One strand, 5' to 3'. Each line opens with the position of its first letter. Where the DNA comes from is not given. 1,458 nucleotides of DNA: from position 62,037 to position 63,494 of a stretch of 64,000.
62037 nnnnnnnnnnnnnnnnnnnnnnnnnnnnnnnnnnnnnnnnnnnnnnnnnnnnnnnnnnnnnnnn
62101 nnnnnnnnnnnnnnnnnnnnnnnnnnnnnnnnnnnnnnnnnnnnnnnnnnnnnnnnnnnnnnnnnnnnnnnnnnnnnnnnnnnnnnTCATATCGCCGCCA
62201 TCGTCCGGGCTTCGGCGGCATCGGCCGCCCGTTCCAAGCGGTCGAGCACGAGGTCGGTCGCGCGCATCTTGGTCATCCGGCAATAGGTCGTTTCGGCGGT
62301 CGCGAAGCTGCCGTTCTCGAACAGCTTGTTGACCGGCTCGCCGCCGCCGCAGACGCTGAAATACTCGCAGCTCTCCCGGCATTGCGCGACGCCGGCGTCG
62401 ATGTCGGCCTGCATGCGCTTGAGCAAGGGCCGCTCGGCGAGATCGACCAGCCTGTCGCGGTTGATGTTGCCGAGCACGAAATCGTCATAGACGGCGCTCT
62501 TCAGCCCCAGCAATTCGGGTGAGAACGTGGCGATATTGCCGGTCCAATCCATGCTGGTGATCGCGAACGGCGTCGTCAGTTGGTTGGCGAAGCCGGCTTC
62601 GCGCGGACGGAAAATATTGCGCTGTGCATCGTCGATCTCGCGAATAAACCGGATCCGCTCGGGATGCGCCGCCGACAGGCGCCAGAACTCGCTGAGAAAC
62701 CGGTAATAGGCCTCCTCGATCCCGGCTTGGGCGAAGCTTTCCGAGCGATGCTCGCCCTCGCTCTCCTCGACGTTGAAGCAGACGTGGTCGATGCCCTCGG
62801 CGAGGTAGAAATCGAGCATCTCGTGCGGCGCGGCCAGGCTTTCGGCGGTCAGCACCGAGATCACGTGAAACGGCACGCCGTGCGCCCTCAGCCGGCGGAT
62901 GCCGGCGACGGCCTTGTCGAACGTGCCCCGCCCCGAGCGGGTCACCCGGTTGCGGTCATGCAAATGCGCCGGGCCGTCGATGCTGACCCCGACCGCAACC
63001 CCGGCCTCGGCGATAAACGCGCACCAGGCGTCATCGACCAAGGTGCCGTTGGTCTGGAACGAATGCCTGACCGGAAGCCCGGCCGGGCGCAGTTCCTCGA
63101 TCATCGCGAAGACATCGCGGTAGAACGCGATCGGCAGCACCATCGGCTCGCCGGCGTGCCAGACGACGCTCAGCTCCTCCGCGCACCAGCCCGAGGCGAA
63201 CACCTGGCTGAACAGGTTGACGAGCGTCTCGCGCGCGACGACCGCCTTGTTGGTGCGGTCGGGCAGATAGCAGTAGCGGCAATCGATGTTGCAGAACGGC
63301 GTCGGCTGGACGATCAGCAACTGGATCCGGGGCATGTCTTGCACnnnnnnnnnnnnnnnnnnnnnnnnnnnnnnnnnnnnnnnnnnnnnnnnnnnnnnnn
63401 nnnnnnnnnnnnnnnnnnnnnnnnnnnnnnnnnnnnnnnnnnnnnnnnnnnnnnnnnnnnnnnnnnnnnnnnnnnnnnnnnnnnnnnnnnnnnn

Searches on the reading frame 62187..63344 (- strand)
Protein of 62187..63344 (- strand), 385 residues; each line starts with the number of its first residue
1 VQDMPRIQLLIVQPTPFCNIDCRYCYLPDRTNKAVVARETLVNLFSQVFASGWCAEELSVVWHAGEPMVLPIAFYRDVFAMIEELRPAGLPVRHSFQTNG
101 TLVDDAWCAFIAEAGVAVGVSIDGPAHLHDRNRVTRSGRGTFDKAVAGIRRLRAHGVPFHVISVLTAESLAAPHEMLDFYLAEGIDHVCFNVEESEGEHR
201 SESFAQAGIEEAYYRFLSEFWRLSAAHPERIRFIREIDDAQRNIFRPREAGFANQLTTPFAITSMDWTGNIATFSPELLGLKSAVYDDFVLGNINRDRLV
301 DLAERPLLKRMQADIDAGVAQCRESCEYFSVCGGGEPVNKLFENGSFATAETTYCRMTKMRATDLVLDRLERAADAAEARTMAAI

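Call 5: search_protein_families(library=ncbifam, proteins=[window:62187-63344:-], max_evalue=0.1)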
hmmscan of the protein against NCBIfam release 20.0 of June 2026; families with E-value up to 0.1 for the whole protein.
window:62187-63344:- (385 aa): 66 families (the best 25 are shown)
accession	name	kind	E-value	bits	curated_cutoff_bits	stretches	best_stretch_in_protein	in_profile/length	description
TIGR04261.1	rSAM_GlyRichRpt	subfamily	4e-123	411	310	1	12-372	1-363/363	cyclophane-forming radical SAM/SPASM peptide maturase GrrM/OscB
NF041718.1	rSAM_phane_AMC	equivalog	1.6e-92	310.3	425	1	7-368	5-359/362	cyclophane-forming radical SAM peptide maturase AmcB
TIGR03942.1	sulfatase_rSAM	equivalog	4.1e-50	170.9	349.45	1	15-359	8-347/363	anaerobic sulfatase maturase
NF041298.1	rSAM_mat_DynA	equivalog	4.1e-47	160.9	450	1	11-338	4-323/356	dynobactin maturation radical SAM/SPASM protein DynA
NF041707.1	rSAM_YhhB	equivalog_domain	6.7e-38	130.5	445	1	12-358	6-354/369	cyclophane-forming radical SAM/SPASM peptide maturase YhhB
NF041300.1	rSAM_mat_DarW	exception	4.5e-37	127.9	650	1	9-358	42-388/415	radical SAM/SPASM peptide maturase DarW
NF010308.0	PRK13745.1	equivalog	3.1e-33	115.3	484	1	15-344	21-360/412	anaerobic sulfatase-maturation protein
NF038005.1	rSAM_mat_DarE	equivalog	1.5e-28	99.7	650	1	10-356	76-420/432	darobactin maturation radical SAM/SPASM protein DarE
TIGR04269.1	SAM_SPASM_FxsB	subfamily_domain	5.7e-28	98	370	1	10-357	4-353/363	FxsB family cyclophane-forming radical SAM/SPASM peptide maturase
TIGR04163.1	rSAM_cobopep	equivalog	6.2e-28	97.7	375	1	12-215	68-271/428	peptide-modifying radical SAM enzyme CbpB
TIGR04083.1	rSAM_pep_methan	hypoth_equivalog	2.9e-27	95.5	300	1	11-376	3-349/376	TIGR04083 family peptide-modifying radical SAM enzyme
TIGR03978.1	rSAM_paired_1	equivalog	3.3e-25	88.8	370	1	8-375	83-456/466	His-Xaa-Ser system radical SAM maturase HxsB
NF010321.0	PRK13758.1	equivalog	7.6e-25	87.8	441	1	4-359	1-352/370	anaerobic sulfatase-maturase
NF047865.1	rSAM_PapB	equivalog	5.5e-24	85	340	1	10-348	5-328/330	PapB family radical SAM/SPASM ranthipeptide maturase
TIGR04496.1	rSAM_XyeB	equivalog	4.6e-22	78.2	450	1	15-153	11-157/385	cyclophane-forming radical SAM/SPASM peptide maturase XyeB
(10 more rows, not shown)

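Call 6: search_protein_families(library=pfam, proteins=[window:62187-63344:-], max_evalue=0.1)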
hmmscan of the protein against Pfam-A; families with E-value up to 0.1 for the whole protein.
window:62187-63344:- (385 aa): 1 family
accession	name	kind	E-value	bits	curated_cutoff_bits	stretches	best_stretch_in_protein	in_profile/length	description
PF04055.27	Radical_SAM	-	2.9e-18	67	29.5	1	13-179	2-165/166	Radical SAM superfamily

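Call 13: find_related_loci(query=window:62187-63344:-, collection=genome_contigs, flank=4000)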
Query window:62187-63344:- (385 aa) in genome_contigs; peptide patterns used: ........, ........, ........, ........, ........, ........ (x = any residue, [..] = any of these).
67 stretches matched a pattern; 29 encode a relative of the query (tblastn E <= 1e-3); 29 distinct loci.
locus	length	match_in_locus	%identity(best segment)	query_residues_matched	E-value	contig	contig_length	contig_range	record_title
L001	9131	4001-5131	84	3-379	0e+0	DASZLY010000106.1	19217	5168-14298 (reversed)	MAG TPA_asm: Stellaceae bacterium isolate SMAG_U5877 k141_847696, whole genome shotgun sequence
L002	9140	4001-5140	81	4-383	0e+0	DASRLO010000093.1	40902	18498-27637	MAG TPA_asm: Stellaceae bacterium isolate SMAG_U10190 k141_195630, whole genome shotgun sequence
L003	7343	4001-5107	83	4-372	0e+0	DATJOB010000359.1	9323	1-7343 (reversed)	MAG TPA_asm: Stellaceae bacterium isolate SMAG_U14876 k141_2651642, whole genome shotgun sequence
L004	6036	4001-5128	82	4-379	0e+0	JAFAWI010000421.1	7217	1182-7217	MAG: Alphaproteobacteria bacterium isolate CP_BM_RX_58 BM_RX_k147_6637747, whole genome shotgun sequence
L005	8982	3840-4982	81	4-384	0e+0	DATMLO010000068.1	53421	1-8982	MAG TPA_asm: Stellaceae bacterium isolate SMAG_U12799 k141_3480164, whole genome shotgun sequence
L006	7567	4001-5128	80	4-379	0e+0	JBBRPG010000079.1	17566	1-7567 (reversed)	MAG: Alphaproteobacteria bacterium isolate La1_metabat2.417 LA1C_B2.417_k141_1741677L_17566_cov_18.0019, whole genome sh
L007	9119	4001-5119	82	5-377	0e+0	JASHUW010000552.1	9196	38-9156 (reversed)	MAG: Alphaproteobacteria bacterium isolate JOPF189 JOPF_N013_contig_129777, whole genome shotgun sequence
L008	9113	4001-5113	80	5-375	0e+0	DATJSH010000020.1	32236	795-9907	MAG TPA_asm: Stellaceae bacterium isolate SMAG_U14988 k141_2442202, whole genome shotgun sequence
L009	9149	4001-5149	77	4-383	0e+0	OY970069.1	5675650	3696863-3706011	MAG: uncultured Alphaproteobacteria bacterium isolate MFD00008.bin.c.1 genome assembly, chromosome: 1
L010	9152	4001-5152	76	4-384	0e+0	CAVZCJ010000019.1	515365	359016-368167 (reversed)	MAG: uncultured Alphaproteobacteria bacterium isolate MFD00991.bin.2.2 genome assembly, contig: contig_43730, whole geno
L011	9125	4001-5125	87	1-375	0e+0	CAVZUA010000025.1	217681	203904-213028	MAG: uncultured Alphaproteobacteria bacterium isolate MFD04967.bin.1.114 genome assembly, contig: contig_37368, whole ge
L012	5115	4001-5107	77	4-372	0e+0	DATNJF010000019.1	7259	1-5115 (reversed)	MAG TPA_asm: Stellaceae bacterium isolate SMAG_U11392 k141_44518, whole genome shotgun sequence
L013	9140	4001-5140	75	5-384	0e+0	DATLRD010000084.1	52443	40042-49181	MAG TPA_asm: Stellaceae bacterium isolate SMAG_U13895 k141_133160, whole genome shotgun sequence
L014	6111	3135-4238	77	5-372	0e+0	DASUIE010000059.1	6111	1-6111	MAG TPA_asm: Stellaceae bacterium isolate SMAG_U1452 k141_1557566, whole genome shotgun sequence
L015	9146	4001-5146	74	5-385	0e+0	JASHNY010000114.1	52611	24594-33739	MAG: Alphaproteobacteria bacterium isolate JOPF009 JOPF_A072_contig_22262, whole genome shotgun sequence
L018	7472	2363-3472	74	2-371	0e+0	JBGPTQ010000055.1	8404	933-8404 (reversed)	MAG: Stellaceae bacterium isolate OBJ1_062018_110_65 k141_314155_length_8404_cov_13.7616, whole genome shotgun sequence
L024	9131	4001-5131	70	5-381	0e+0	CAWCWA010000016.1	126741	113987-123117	MAG: uncultured Alphaproteobacteria bacterium isolate MFD04944.bin.2.117 genome assembly, contig: contig_51763, whole ge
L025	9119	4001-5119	71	4-376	0e+0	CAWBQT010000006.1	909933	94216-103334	MAG: uncultured Alphaproteobacteria bacterium isolate MFD01248.bin.2.60 genome assembly, contig: contig_19436, whole gen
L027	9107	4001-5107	73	4-372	0e+0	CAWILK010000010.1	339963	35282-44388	MAG: uncultured Alphaproteobacteria bacterium isolate MFD04967.bin.2.24 genome assembly, contig: contig_2375, whole geno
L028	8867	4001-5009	72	4-363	2e-147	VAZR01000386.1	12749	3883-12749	MAG: Alphaproteobacteria bacterium isolate AP_13 14_0929_05_20cm_scaffold_43515, whole genome shotgun sequence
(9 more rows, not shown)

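Call 21: search_protein_families(library=ncbifam, proteins=[L024:2964-3341:+, L025:3005-3448:+, L027:3168-3497:+, L018:1711-2331:+, L028:3603-3971:+], max_evalue=10)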
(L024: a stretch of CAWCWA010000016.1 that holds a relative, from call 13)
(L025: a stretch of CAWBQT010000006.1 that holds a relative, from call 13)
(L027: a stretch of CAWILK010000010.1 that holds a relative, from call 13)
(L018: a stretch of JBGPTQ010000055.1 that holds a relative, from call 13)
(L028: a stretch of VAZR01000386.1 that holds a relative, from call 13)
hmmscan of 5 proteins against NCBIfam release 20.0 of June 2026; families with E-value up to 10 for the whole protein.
L024:2964-3341:+ (125 aa): 1 family
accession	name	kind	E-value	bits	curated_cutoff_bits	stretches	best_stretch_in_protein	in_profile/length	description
TIGR04260.1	Cyano_gly_rpt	equivalog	1.4e-11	44.9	31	1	31-118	22-118/118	GrrA/OscA1 family cyclophane-containing rSAM-modified RiPP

L025:3005-3448:+ (147 aa): 1 family
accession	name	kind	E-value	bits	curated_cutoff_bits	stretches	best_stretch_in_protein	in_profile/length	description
TIGR04260.1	Cyano_gly_rpt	equivalog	2.8e-12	47.2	31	1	40-144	10-118/118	GrrA/OscA1 family cyclophane-containing rSAM-modified RiPP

L027:3168-3497:+ (109 aa): 1 family
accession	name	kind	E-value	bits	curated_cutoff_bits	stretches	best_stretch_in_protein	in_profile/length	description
TIGR04260.1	Cyano_gly_rpt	equivalog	0.0023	18.5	31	1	41-105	33-117/118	GrrA/OscA1 family cyclophane-containing rSAM-modified RiPP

L018:1711-2331:+ (206 aa): 1 family
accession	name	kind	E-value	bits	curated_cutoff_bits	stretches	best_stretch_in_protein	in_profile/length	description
TIGR04260.1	Cyano_gly_rpt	equivalog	2e-07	31.6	31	1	101-205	7-109/118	GrrA/OscA1 family cyclophane-containing rSAM-modified RiPP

L028:3603-3971:+ (122 aa): 1 family
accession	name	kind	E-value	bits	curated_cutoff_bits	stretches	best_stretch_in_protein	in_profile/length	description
TIGR04260.1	Cyano_gly_rpt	equivalog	0.00027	21.5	31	1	22-121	10-116/118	GrrA/OscA1 family cyclophane-containing rSAM-modified RiPP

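Call 30: search_solved_structures(query=window:62187-63344:-, max_evalue=0.001, show_alignments=1)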
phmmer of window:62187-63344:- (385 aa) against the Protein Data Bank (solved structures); distinct sequences matched with E-value up to 0.001: 4.
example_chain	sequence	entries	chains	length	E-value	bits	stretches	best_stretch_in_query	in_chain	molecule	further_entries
4k37_A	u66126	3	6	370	2e-21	79.4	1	4-245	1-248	Anaerobic sulfatase-maturating enzyme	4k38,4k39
4k36_A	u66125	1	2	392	2.4e-21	79.2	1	4-245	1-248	Anaerobic sulfatase-maturating enzyme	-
9gm3_A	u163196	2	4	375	1.6e-19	73.2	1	1-184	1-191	ChlB radical SAM domain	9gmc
5wgg_A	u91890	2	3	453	7e-05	25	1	10-152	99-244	Radical SAM domain protein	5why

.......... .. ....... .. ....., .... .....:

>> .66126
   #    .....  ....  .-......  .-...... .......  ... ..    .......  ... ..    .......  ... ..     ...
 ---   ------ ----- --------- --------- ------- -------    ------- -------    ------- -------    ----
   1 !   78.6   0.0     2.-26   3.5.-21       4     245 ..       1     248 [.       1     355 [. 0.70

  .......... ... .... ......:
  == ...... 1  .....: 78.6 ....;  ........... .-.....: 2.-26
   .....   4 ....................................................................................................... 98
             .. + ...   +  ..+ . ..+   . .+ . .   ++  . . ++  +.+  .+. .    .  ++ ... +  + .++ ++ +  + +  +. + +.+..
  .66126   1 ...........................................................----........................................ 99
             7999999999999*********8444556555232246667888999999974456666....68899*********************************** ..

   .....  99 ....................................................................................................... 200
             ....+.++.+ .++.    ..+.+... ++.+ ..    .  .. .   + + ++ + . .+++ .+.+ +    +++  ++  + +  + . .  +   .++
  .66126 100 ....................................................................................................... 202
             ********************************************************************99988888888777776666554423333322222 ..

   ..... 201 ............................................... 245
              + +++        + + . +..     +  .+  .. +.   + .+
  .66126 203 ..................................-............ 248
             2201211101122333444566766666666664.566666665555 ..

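Call 37: find_homologous_proteins(query=window:62187-63335:-, max_evalue=1e-20)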
Query window:62187-63335:- (382 aa): 5453 proteins with E <= 1e-20 among 8000 candidates; the best 120 are listed.
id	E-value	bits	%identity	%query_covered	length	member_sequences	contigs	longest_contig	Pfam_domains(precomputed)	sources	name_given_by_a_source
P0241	2.2e-259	877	100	100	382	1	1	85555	PF04055.28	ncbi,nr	ncbi:MAG TPA: cyclophane-forming radical SAM/SPASM peptide maturase GrrM/OscB [Stellaceae bacterium]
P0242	7.2e-224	761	86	97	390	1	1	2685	PF04055.28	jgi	jgi:uncharacterized protein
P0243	1.4e-223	760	87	97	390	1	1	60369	PF04055.28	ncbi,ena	-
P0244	4.3e-222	755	85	99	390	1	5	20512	PF04055.28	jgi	jgi:uncharacterized protein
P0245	5.3e-222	754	85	98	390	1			PF04055.28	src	-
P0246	5.4e-222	754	84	99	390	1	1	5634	PF04055.28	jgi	jgi:uncharacterized protein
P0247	9.3e-222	754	86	97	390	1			PF04055.28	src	-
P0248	1.7e-221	753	84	99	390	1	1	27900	PF04055.28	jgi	jgi:uncharacterized protein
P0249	4.0e-221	752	84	100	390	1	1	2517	PF04055.28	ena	-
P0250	5.2e-221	751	84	99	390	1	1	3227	PF04055.28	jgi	jgi:uncharacterized protein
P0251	5.5e-221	751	84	99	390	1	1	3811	PF04055.28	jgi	jgi:uncharacterized protein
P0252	1.6e-220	750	85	97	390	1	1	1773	PF04055.28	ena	-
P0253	3.1e-220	749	83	100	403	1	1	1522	PF04055.28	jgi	jgi:uncharacterized protein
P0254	3.9e-220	748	84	98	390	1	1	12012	PF04055.28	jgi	jgi:uncharacterized protein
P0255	5.1e-220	748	85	98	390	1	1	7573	PF04055.28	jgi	jgi:uncharacterized protein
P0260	2.2e-219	746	83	100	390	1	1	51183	PF04055.28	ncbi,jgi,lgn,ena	jgi:uncharacterized protein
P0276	6.1e-217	738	84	99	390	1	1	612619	PF04055.28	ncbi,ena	-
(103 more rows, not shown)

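Call 46: search_dna_similar(query=window:62187-63335:-, collection=plasmids, mode=protein, max_evalue=1e-20, max_rows=30)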
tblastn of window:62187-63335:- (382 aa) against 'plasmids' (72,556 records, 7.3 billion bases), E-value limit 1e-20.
Records with a match: 67; places in all: 75; records where one place covers at least 80% of the query: 58.
Best place of each record, by identity: <60% 67.
By first word of the organism name: Escherichia 13; Pantoea 7; Paraburkholderia 5; Phaeobacter 4; Klebsiella 3; Pasteurella 3; Vibrio 3; Bacillus 2; Salmonella 2; Aureibacter 2; and 22 more.
By predicted mobility (MOB-suite, as given by PLSDB): non-mobilizable 54; conjugative 11; mobilizable 2.
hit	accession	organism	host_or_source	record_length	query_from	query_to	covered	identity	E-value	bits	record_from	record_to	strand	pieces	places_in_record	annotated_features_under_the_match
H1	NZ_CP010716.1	Phaeobacter piscinae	cell culture,fish larvae aquaculture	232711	3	360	94%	42.7%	9e-97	322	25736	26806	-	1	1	grrM: cyclophane-forming radical SAM/SPASM peptide maturase GrrM/OscB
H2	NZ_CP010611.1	Phaeobacter inhibens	cell culture,clam larvae aquaculture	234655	3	360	94%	42.7%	9e-97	322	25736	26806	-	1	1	grrM: cyclophane-forming radical SAM/SPASM peptide maturase GrrM/OscB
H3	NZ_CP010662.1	Phaeobacter inhibens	cell culture,clam larvae aquaculture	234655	3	360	94%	42.7%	9e-97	322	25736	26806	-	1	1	grrM: cyclophane-forming radical SAM/SPASM peptide maturase GrrM/OscB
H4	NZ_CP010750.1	Phaeobacter inhibens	cell culture,algae aquaculture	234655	3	360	94%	42.7%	9e-97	322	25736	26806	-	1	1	grrM: cyclophane-forming radical SAM/SPASM peptide maturase GrrM/OscB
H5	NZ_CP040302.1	Nostoc sp. TCL26-01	Leiosporoceros dussii,pure culture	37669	5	354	92%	41.4%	7e-90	303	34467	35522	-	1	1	grrM: cyclophane-forming radical SAM/SPASM peptide maturase GrrM/OscB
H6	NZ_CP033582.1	Streptomyces sp. ADI95-16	-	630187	7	354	91%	41.5%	9e-82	279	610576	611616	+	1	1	grrM: cyclophane-forming radical SAM/SPASM peptide maturase GrrM/OscB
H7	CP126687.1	Bacillus bombysepticus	Microtermes sp. colony Mi106,bacterial ...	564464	4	356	92%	36.4%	7e-76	262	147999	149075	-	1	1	grrM: cyclophane-forming radical SAM/SPASM peptide maturase GrrM/OscB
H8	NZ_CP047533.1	Salmonella enterica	Clam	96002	15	356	90%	28.6%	5e-30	129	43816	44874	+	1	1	anaerobic sulfatase maturase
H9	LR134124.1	Klebsiella aerogenes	not available: to be reported later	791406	15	338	85%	30.1%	5e-32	135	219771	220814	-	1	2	chuR_2: Putative arylsulfatase regulatory protein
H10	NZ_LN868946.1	Salmonella enterica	Homo sapiens,feces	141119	15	356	90%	28.3%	1e-29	128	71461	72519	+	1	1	anaerobic sulfatase maturase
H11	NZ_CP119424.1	Photobacterium sp. DA100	-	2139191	7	351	90%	27.8%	3e-33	138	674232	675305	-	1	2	none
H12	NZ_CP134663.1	Escherichia coli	Larus michahellis,bacteria,cloaca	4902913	15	343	86%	29.1%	2e-29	127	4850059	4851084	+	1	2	none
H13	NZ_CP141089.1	Escherichia coli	Homo sapiens,Infected Human Urine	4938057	15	343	86%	29.1%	2e-29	127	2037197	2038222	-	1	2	none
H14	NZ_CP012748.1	Paraburkholderia caribensis MBA4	soil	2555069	2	338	88%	28.3%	6e-34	140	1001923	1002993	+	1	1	none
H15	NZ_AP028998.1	Paraburkholderia sp. 22B1P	-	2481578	2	338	88%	28.3%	7e-34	140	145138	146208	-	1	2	none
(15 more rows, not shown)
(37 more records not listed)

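Call 48: get_annotated_region(hit=H5, flank=3000)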
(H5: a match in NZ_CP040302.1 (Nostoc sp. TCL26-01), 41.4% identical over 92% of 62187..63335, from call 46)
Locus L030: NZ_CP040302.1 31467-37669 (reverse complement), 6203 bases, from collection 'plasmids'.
description: Nostoc sp. TCL26-01 plasmid pTCL26-01_E, complete sequence
organism: Nostoc sp. TCL26-01 (NCBI taxid 2576904)
taxonomy: Bacteria; Cyanobacteriota; Cyanophyceae; Nostocales; Nostocaceae; Nostoc; Nostoc sp. TCL26-01
host: -; source: Leiosporoceros dussii,pure culture; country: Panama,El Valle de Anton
typing (MOB-suite, as given by PLSDB): non-mobilizable
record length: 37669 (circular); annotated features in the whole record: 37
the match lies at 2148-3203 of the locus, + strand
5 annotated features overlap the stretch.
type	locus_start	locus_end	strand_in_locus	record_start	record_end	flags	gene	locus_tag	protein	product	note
CDS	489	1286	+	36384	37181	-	-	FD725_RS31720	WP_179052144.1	phytanoyl-CoA dioxygenase family protein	-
CDS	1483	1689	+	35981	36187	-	-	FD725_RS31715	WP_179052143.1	hypothetical protein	-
CDS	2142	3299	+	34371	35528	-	grrM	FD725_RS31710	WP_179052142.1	cyclophane-forming radical SAM/SPASM peptide maturase GrrM/OscB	-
CDS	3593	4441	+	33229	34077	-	-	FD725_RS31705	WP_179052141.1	hypothetical protein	-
CDS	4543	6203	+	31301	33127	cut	-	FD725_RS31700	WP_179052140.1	type IV secretory system conjugative DNA transfer family protein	-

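Call 49: get_annotated_region(hit=H1, flank=3000)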
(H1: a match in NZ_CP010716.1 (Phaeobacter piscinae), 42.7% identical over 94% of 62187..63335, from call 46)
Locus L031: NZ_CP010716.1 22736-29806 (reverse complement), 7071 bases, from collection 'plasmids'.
description: Phaeobacter piscinae strain P18 plasmid pP18_a, complete sequence
organism: Phaeobacter piscinae (NCBI taxid 1580596)
taxonomy: Bacteria; Pseudomonadota; Alphaproteobacteria; Rhodobacterales; Roseobacteraceae; Phaeobacter; Phaeobacter piscinae
host: -; source: cell culture,fish larvae aquaculture; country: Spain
typing (MOB-suite, as given by PLSDB): conjugative; replicon rep_cluster_558; relaxase MOBP; mating-pair formation MPF_T
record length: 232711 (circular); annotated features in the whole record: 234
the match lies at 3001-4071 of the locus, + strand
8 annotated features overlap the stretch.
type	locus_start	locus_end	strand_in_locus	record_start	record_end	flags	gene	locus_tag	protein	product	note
CDS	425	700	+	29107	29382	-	-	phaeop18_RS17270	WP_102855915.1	hypothetical protein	-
CDS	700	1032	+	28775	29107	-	-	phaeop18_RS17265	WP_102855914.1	type II toxin-antitoxin system RelE/ParE family toxin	GO:0030541 - plasmid partitioning [Evidence IEA]; GO:0051290 - protein heterotetramerization [Evidence IEA]; GO:0009432 ...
CDS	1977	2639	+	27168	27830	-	-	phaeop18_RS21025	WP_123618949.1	hypothetical protein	-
CDS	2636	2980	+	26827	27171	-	-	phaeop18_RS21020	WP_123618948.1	hypothetical protein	-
CDS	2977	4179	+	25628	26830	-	grrM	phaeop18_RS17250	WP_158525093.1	cyclophane-forming radical SAM/SPASM peptide maturase GrrM/OscB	-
CDS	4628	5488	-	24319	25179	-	-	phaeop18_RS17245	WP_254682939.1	AraC family transcriptional regulator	GO:0006355 - regulation of DNA-templated transcription [Evidence IEA]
CDS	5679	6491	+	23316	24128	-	-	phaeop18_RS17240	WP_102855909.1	SDR family oxidoreductase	-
CDS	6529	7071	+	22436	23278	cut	-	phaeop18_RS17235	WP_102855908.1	SDR family NAD(P)-dependent oxidoreductase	-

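Call 52: get_annotated_region(hit=H6, flank=2500)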
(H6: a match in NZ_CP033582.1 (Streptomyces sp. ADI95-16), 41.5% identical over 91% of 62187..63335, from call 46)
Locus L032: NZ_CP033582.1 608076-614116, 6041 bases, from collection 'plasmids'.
description: Streptomyces sp. ADI95-16 plasmid pADI95-16a, complete sequence
organism: Streptomyces sp. ADI95-16 (NCBI taxid 1522758)
taxonomy: Bacteria; Actinomycetota; Actinomycetes; Kitasatosporales; Streptomycetaceae; Streptomyces; Streptomyces sp. ADI95-16
host: -; source: -; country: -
typing (MOB-suite, as given by PLSDB): non-mobilizable
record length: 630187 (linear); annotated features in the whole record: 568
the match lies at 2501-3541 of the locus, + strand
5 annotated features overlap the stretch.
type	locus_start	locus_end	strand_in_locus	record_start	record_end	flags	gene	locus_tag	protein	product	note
CDS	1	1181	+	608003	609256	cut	-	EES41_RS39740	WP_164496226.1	lanthionine synthetase C family protein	-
CDS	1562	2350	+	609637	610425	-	-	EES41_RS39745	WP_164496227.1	hypothetical protein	-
CDS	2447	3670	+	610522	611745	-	grrM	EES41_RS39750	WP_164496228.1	cyclophane-forming radical SAM/SPASM peptide maturase GrrM/OscB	-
CDS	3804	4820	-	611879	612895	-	-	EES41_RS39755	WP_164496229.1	thiopeptide-type bacteriocin biosynthesis protein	-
CDS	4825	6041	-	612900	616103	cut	-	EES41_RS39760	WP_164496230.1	lantibiotic dehydratase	-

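Call 53: get_annotated_region(hit=H7, flank=2500)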
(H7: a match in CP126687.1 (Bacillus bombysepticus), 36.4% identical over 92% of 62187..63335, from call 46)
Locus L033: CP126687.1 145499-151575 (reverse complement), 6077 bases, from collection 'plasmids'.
description: Bacillus bombysepticus strain Mi106 D2 head1 chi plasmid unnamed1, complete sequence
organism: Bacillus bombysepticus (NCBI taxid 658666)
taxonomy: Bacteria; Bacillota; Bacilli; Bacillales; Bacillaceae; Bacillus; Bacillus bombysepticus
host: -; source: Microtermes sp. colony Mi106,bacterial isolate,head,Worker head; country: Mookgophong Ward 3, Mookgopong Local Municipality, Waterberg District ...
typing (MOB-suite, as given by PLSDB): non-mobilizable; replicon rep_cluster_125; mating-pair formation MPF_T
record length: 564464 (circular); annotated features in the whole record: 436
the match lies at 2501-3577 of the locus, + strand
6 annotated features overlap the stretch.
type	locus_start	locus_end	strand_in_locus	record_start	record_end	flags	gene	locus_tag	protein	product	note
CDS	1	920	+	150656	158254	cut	-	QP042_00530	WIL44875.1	amino acid adenylation domain-containing protein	-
CDS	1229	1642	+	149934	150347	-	-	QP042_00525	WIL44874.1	hypothetical protein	-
CDS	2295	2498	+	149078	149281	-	-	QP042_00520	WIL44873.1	hypothetical protein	-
CDS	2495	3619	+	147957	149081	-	grrM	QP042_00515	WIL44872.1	cyclophane-forming radical SAM/SPASM peptide maturase GrrM/OscB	-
CDS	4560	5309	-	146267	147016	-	-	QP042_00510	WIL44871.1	DUF1906 domain-containing protein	-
CDS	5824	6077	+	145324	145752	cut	-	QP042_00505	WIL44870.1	papain-like cysteine protease family protein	-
